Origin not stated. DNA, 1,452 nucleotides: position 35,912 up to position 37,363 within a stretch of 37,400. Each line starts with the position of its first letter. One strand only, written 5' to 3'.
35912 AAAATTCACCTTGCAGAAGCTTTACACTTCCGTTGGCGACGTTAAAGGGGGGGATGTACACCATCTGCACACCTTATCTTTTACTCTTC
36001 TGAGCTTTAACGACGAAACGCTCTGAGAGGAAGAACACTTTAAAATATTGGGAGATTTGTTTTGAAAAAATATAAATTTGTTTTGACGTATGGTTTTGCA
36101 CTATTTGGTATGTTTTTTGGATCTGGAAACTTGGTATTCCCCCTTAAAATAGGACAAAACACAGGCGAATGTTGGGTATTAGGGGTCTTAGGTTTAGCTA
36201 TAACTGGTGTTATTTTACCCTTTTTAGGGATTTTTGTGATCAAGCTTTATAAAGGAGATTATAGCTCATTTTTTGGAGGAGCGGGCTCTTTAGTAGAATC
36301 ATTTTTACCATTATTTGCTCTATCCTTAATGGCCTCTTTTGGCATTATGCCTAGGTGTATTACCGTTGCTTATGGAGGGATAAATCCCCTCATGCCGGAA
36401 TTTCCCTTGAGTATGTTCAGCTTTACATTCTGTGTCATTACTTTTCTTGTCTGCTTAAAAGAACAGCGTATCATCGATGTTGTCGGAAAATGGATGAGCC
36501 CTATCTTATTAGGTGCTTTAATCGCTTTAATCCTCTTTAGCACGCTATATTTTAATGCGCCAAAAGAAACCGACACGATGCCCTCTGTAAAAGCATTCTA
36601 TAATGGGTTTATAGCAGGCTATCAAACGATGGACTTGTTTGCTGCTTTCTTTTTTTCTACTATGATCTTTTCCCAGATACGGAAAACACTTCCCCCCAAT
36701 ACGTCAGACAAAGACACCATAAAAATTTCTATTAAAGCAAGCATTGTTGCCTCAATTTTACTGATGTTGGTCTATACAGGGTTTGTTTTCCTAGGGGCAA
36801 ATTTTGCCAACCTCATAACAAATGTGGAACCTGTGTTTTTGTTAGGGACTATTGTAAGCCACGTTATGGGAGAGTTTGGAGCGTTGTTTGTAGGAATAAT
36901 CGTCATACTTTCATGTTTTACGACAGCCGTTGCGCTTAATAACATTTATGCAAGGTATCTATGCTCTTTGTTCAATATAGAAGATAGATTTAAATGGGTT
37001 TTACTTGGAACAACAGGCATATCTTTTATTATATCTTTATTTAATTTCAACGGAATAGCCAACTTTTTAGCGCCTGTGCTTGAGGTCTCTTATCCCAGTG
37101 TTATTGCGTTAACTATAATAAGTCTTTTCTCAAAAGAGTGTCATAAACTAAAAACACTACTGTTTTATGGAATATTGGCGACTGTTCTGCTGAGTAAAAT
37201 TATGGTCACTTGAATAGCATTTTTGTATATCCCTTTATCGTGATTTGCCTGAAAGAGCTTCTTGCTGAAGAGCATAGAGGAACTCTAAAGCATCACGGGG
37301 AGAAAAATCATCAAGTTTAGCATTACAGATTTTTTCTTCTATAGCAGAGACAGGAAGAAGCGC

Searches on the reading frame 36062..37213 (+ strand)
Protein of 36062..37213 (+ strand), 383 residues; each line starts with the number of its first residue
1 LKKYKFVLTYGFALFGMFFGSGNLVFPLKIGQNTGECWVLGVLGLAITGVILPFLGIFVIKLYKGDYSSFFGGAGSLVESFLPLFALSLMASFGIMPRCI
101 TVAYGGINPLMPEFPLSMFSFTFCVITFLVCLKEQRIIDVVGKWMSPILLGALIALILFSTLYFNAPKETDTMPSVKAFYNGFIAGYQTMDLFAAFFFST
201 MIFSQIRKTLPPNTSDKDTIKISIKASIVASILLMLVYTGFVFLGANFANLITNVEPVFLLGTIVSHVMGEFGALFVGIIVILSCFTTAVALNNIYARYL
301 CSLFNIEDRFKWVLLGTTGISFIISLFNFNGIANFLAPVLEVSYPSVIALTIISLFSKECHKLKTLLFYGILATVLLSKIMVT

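Call 5: search_protein_families(library=pfam, proteins=[window:36062-37213:+], max_evalue=0.01)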
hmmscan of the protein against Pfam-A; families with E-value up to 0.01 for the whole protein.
window:36062-37213:+ (383 aa): 1 family
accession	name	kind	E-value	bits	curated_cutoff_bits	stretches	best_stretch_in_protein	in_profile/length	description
PF05525.19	Branch_AA_trans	-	1.7e-66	225.4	22.3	1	6-380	4-382/429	Branched-chain amino acid transport protein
